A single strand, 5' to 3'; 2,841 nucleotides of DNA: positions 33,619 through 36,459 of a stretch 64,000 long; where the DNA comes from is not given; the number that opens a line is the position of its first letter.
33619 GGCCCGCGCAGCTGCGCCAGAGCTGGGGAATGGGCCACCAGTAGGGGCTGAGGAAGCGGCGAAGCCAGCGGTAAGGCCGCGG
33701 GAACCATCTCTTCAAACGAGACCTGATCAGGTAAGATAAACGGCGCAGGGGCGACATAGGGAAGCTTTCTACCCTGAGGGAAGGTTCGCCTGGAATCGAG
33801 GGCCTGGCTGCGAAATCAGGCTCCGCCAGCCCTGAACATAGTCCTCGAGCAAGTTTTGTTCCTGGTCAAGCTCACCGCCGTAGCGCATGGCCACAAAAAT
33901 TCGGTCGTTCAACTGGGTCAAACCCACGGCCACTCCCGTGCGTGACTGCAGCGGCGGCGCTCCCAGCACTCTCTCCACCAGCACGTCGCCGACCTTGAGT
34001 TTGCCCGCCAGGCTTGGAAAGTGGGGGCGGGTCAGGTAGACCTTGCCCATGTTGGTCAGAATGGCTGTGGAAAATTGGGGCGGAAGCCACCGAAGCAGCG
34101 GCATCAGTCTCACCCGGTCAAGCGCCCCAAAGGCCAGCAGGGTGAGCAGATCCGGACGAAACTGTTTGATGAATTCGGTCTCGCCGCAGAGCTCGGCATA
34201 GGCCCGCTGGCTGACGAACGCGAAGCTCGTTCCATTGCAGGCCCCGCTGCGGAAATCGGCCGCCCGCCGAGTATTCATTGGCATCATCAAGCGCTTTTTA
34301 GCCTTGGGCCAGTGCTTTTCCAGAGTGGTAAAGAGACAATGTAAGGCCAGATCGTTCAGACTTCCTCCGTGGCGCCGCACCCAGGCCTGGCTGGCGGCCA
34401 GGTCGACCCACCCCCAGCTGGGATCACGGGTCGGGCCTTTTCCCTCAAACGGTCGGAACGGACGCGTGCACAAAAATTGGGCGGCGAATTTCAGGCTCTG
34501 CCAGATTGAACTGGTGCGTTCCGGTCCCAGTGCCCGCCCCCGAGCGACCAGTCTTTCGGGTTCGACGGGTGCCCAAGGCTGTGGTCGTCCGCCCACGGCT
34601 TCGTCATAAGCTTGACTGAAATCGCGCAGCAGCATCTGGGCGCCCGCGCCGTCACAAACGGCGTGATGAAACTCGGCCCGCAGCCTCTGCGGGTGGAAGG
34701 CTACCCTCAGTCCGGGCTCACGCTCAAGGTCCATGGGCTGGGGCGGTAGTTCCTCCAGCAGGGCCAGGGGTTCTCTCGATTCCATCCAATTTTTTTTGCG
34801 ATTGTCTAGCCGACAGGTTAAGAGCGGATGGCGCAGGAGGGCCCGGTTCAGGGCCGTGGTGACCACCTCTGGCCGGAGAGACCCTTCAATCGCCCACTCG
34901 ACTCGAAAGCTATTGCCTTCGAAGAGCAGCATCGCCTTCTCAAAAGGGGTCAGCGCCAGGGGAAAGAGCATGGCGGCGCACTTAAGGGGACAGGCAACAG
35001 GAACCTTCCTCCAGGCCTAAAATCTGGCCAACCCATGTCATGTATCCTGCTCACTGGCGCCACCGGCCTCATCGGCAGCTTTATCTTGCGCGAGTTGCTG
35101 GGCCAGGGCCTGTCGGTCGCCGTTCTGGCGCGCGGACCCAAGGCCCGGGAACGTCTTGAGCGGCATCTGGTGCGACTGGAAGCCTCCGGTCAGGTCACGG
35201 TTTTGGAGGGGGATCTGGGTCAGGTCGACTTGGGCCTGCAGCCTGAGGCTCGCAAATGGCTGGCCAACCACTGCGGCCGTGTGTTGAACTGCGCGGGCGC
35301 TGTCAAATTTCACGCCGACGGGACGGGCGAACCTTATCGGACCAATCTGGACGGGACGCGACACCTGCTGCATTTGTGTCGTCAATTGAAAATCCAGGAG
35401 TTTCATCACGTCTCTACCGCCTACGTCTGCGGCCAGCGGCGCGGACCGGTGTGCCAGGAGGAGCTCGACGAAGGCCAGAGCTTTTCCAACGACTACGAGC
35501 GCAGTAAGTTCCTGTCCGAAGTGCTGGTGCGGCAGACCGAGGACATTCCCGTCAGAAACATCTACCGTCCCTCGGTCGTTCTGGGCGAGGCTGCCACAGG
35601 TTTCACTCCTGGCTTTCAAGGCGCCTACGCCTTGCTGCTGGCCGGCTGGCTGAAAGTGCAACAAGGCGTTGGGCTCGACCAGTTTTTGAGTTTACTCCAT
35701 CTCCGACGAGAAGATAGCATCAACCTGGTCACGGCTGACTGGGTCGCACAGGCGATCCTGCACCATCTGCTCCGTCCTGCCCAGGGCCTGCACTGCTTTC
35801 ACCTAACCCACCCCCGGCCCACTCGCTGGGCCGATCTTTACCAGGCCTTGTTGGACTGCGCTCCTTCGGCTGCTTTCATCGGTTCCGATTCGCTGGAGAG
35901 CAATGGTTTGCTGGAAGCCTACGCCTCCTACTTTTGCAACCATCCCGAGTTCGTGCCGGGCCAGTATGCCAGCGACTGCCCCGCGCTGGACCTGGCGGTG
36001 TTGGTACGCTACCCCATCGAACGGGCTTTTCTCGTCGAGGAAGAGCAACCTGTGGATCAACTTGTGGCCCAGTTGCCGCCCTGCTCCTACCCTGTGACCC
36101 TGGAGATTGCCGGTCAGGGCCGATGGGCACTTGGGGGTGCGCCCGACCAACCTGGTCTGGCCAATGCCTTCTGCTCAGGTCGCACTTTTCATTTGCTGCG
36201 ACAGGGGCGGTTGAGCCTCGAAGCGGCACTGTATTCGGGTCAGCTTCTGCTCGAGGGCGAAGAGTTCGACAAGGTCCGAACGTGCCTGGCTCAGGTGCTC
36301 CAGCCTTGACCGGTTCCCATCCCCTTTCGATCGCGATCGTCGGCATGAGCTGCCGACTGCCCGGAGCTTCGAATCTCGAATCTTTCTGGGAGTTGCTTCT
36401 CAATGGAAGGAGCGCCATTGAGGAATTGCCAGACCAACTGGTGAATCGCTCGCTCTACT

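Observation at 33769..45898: Compact PKS-glycolipid-type locus: HHxxxDG acyltransferase, stand-alone thioester reductase, KS-CLF-AT-ACP-KR-DH synthase, SDR, GT1 glycosyltransferase and Rieske oxygenase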

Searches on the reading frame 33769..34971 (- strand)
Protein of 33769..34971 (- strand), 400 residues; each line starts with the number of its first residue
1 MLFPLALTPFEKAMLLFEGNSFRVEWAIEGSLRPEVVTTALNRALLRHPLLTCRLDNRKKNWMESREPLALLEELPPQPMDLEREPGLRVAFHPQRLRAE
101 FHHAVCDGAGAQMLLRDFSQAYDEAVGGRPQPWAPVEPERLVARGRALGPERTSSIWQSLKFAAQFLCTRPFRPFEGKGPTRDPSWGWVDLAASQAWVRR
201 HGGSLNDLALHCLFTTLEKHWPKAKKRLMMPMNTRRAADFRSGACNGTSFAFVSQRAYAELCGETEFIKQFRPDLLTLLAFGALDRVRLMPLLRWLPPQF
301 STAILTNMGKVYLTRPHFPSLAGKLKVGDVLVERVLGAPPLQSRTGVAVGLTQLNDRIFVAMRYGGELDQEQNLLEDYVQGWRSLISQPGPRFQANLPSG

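Call 3: search_protein_families(library=pfam, proteins=[window:33769-34971:-], max_evalue=0.001)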
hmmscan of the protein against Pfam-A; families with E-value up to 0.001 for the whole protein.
window:33769-34971:- (400 aa): 1 family
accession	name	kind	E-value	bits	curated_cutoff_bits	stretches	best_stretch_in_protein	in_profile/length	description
PF00668.25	Condensation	-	9.6e-06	25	30.6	1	71-136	102-172/456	Condensation domain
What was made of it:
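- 33769..34971 (-): Stand-alone PapA5/condensation-superfamily acyltransferase (HHAVCDG at residues 102-108). The window protein scores 25 bits on Pfam Condensation, below the 30.6 cut-off (call 3).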

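Call 9: search_protein_families(library=ncbifam, proteins=[window:33769-34971:-], max_evalue=0.001)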
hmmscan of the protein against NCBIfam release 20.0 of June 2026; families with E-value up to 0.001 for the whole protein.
window:33769-34971:- (400 aa): 0 families

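Call 36: search_solved_structures(query=window:33769-34971:-, max_evalue=1)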
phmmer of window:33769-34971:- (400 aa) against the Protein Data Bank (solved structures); distinct sequences matched with E-value up to 1: 4.
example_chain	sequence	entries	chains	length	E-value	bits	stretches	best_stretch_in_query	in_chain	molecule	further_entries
9uay_A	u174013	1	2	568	0.00062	21.8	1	82-134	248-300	CmnI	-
6ta8_A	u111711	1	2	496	0.073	15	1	64-126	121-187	Tyrocidine synthase 2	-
1tmf_1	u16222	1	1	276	0.08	14.8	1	206-299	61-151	THEILER'S MURINE ENCEPHALOMYELITIS VIRUS (SUBUNIT VP1)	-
8qnf_A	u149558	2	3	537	0.23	13.3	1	15-138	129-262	Condensation domain TomBC from the Tomaymycin non-ribosomal peptide synthetase | Tomaymycin non-ribosomal peptide synthetase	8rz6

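Call 40: find_homologous_proteins(query=window:33769-34971:-, max_evalue=0.00001)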
Query window:33769-34971:- (400 aa): 4 proteins with E <= 0.00001 among 8000 candidates.
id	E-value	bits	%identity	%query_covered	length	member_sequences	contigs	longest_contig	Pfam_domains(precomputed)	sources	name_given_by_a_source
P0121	2.6e-273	924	100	100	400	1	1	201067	PF00668.26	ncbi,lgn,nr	ncbi:hypothetical protein JST97_36430 [bacterium]|nr:hypothetical protein [bacterium]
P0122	1.1e-77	280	43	99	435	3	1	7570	PF00668.26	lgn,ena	-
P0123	2.1e-18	84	29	90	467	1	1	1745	PF00668.26,PF16911.11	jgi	-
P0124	1.4e-15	75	27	91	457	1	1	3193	PF00668.26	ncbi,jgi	jgi:hypothetical protein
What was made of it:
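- Tried and rejected: It returned only 4 proteins (call 40).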

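Call 44: search_protein_families(library=pfam, alignment_id=A2, max_evalue=0.01)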
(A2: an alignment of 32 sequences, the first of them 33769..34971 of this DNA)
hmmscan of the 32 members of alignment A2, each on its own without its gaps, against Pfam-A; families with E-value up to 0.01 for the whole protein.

A. member 1, window:33769-34971:- (400 aa): 1 family
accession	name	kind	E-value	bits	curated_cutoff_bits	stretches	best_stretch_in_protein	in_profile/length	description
PF00668.25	Condensation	-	9.6e-06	25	30.6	1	71-136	102-172/456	Condensation domain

B. families by the number of members that match (of 32 scanned): 6 families
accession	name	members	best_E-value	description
PF00668.25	Condensation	29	1.8e-16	Condensation domain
PF16911.10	PapA_C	16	1e-08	Phthiocerol/phthiodiolone dimycocerosyl transferase C-terminus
PF03007.21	WS_DGAT_cat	5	0.00016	Wax ester synthase/diacylglycerol acyltransferase catalytic domain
PF07247.17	AATase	2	0.00084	Alcohol acetyltransferase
PF06974.18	WS_DGAT_C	1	0.0028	WS/DGAT C-terminal domain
PF21597.2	TetR_C_43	1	0.0079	Transcriptional regulator SbtR-like, C-terminal domain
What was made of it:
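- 33769..34971 (-): Across the family alignment A2, 29 of 32 members match Condensation, 16 of 32 PapA_C and 5 of 32 WS_DGAT (call 44).
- On PapA5 / condensation-superfamily O-acyltransferases: The family matches Condensation in 29 of 32 members and PapA_C in 16 of 32 (call 44).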

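Call 45: search_solved_structures(query=A2, max_evalue=0.1)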
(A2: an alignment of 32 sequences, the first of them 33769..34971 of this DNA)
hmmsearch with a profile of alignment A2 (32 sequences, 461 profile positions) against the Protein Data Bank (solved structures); distinct sequences matched with E-value up to 0.1: 65 (the best 60 are shown).
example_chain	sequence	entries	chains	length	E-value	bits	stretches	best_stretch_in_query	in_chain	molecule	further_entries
9lcq_A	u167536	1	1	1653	4.2e-20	75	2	45-270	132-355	PvdL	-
9up2_A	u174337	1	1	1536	2.1e-19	72.7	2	45-270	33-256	PvdL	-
9lcp_A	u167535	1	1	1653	4.6e-19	71.6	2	45-270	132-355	PvdL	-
9lco_A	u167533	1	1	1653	4.6e-19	71.6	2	45-270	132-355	PvdL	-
9rde_A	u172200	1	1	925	5.1e-19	71.4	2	92-272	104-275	Bacitracin synthase 3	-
8s6l_A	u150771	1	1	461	1.4e-17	66.7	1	13-291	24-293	Phthiocerol/phthiodiolone dimycocerosyl transferase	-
5u89_A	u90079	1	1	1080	2.9e-13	52.5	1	36-253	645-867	Amino acid adenylation domain protein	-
8fx7_A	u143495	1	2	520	5.1e-13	51.7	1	17-256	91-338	PCP-C didomain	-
7kw2_A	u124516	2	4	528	5.3e-13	51.6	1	17-256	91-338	PCP-C didomain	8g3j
8fx6_A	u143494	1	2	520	6.9e-13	51.2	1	14-256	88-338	PCP-C didomain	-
7kvw_A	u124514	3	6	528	7.1e-13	51.2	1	14-256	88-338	PCP-C didomain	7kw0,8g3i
1q9j_A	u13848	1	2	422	7.2e-13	51.2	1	32-290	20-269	Polyketide synthase associated protein 5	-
6oyf_A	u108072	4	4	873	1.7e-12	49.9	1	40-266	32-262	Txo1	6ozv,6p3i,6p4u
8xjz_C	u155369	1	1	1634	4.3e-12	48.6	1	39-273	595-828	Peptide synthetase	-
9uay_A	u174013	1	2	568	5.4e-12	48.3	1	36-157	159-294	CmnI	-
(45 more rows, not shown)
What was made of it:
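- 33769..34971 (-): The family profile hits NRPS C domains and PapA5 (8s6l, 66.7 bits, E 1.4e-17; also 1q9j) (call 45).
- On PapA5 / condensation-superfamily O-acyltransferases: The family profile matches PapA5 at E 1.4e-17 (call 45).
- Closest known: Mycobacterial PDIM pathway. Same: Its family profile matches PapA5 (call 45), and it is encoded next to an iterative reducing synthase.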

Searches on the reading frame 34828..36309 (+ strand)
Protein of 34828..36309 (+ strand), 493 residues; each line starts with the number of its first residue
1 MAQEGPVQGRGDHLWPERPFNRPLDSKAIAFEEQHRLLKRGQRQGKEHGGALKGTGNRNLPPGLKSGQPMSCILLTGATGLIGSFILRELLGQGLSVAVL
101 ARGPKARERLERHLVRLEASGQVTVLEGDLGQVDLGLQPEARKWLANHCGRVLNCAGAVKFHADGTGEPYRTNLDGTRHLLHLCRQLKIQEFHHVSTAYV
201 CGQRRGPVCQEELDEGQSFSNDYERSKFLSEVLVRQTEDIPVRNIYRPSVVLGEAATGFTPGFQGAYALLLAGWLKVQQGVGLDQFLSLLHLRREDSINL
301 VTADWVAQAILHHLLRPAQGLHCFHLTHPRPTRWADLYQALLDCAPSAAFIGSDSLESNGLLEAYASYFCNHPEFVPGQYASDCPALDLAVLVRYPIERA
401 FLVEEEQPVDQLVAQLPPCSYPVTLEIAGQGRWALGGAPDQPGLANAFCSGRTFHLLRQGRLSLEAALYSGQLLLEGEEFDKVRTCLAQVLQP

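Call 3: search_protein_families(library=pfam, proteins=[window:34828-36309:+], max_evalue=0.001)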
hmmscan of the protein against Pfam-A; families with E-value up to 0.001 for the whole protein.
window:34828-36309:+ (493 aa): 6 families
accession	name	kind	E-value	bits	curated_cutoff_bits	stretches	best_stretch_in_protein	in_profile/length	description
PF07993.18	NAD_binding_4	-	5.1e-42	144.3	20.1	1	75-310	1-258/258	Male sterility protein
PF01370.27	Epimerase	-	1.7e-19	70.6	20.9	1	73-237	1-156/240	NAD dependent epimerase/dehydratase family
PF01073.25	3Beta_HSD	-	1.4e-10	41.1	22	1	75-262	2-192/280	3-beta hydroxysteroid dehydrogenase/isomerase family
PF16363.11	GDP_Man_Dehyd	-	1.9e-10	41.2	27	1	74-237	1-167/332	GDP-mannose 4,6 dehydratase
PF04321.23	RmlD_sub_bind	-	5.7e-07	29.3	27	1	73-260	3-160/287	RmlD substrate binding domain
PF13460.12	NAD_binding_10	-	0.00012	22.5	27.2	1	77-206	1-107/184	NAD(P)H-binding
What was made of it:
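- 35035..36309 (+): Free-standing thioester reductase (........, YERSK); its TGA overlaps the synthase TTG. Pfam NAD_binding_4 scores 144 bits against 71 for Epimerase (call 3).
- Checked: Reductase, 35035-36309(+), 424 aa. NAD_binding_4 scores 144 bits (call 3).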

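Call 9: search_protein_families(library=ncbifam, proteins=[window:35035-36309:+], max_evalue=0.001)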
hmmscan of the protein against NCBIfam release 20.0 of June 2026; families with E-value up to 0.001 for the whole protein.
window:35035-36309:+ (424 aa): 18 families
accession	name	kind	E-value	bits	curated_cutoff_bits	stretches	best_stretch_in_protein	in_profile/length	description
NF005539.0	PRK07201.1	equivalog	5.1e-45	154.4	549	1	5-275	4-265/657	SDR family oxidoreductase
TIGR01746.1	Thioester-redct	subfamily_domain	3e-35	122.1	213.35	1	4-272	2-277/371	thioester reductase domain-containing protein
NF038078.1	NRPS_MxcG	equivalog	9.2e-19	66.2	2300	1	3-270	1084-1349/1442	myxochelin non-ribosomal peptide synthetase MxcG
TIGR03466.1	HpnA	hypoth_equivalog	5.3e-13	48.5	367.65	1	3-192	2-180/327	hopanoid-associated sugar epimerase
TIGR01179.1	galE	equivalog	5e-12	45.3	262.3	1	4-171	2-162/332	UDP-glucose 4-epimerase GalE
NF041592.1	carboxyl_red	equivalog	1.6e-10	39.3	1300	1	3-185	766-975/1160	carboxylic acid reductase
TIGR03443.1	alpha_am_amid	equivalog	6e-09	33.8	1030.1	1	4-271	975-1259/1390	L-aminoadipate-semialdehyde dehydrogenase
NF042422.1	oxyalk_red_OleD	equivalog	1.6e-08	34.3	580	1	4-186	3-172/329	2-alkyl-3-oxoalkanoate reductase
NF042423.1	oxyalk_red_Shew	equivalog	4.9e-08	32.4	580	1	3-184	10-176/331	2-alkyl-3-oxoalkanoate reductase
NF047350.1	aureusi_NRPS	equivalog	5.3e-08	30.2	2500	1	3-165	2029-2197/2373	aureusimine non-ribosomal peptide synthetase AusA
NF052578.1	StrlDmthSdmBMthl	equivalog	7.5e-07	29.2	600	1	4-166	3-152/328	sterol demethylase protein SdmB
TIGR04180.1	EDH_00030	hypoth_equivalog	9.6e-07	28.2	475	1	4-149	1-143/297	NAD-dependent 4,6-dehydratase LegB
TIGR01214.1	rmlD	equivalog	5e-06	25.8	224.05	1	4-187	2-155/285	dTDP-4-dehydrorhamnose reductase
NF006565.0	PRK09072.1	equivalog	1.5e-05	24.7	238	1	3-93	7-93/265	SDR family oxidoreductase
NF007956.0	PRK10675.1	subfamily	3.5e-05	23.1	394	1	4-166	3-161/338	UDP-glucose 4-epimerase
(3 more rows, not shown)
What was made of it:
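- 35035..36309 (+): TIGR01746 scores 122 bits, below its 213 cut-off (call 9).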

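Call 39: search_solved_structures(query=window:35035-36309:+, max_evalue=0.00001)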
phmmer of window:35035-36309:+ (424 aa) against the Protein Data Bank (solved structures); distinct sequences matched with E-value up to 0.00001: 4.
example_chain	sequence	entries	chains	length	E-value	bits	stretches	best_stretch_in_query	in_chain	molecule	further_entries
4u7w_A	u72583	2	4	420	3.6e-17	65.5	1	3-268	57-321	MxaA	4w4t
8v1x_A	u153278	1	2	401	5e-11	45.3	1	4-190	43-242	Type I polyketide synthase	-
5mso_A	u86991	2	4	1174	7.1e-08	34.9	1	3-260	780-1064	Carboxylic acid reductase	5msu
4dqv_A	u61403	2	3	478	1.8e-06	30.3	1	3-184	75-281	PROBABLE PEPTIDE SYNTHETASE NRP (PEPTIDE SYNTHASE) | Peptide synthetase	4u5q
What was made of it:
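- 35035..36309 (+): The only solved relatives are release or reductase domains: MxaA 4u7w, PKS R 8v1x, CAR 5mso and 4dqv (call 39).
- On Heterocyst glycolipid (Hgl) system: The reductase is present and supported (calls 3, 9, 39).
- On Thioester reductase domain family (TIGR01746 / Pfam NAD_binding_4): All four solved relatives are reductive release domains (call 39).
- Reductase assignment: the only solved relatives are thioester or carboxylate reductases (call 39).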

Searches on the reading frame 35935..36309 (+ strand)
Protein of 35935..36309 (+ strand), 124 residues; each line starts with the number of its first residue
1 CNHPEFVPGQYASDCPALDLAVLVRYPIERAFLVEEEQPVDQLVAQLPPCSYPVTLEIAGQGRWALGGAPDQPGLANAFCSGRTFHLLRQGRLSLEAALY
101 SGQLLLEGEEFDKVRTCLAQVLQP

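Call 53: search_protein_families(library=pfam, proteins=[window:35935-36309:+], max_evalue=5)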
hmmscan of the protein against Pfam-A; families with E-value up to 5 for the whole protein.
window:35935-36309:+ (124 aa): 0 families
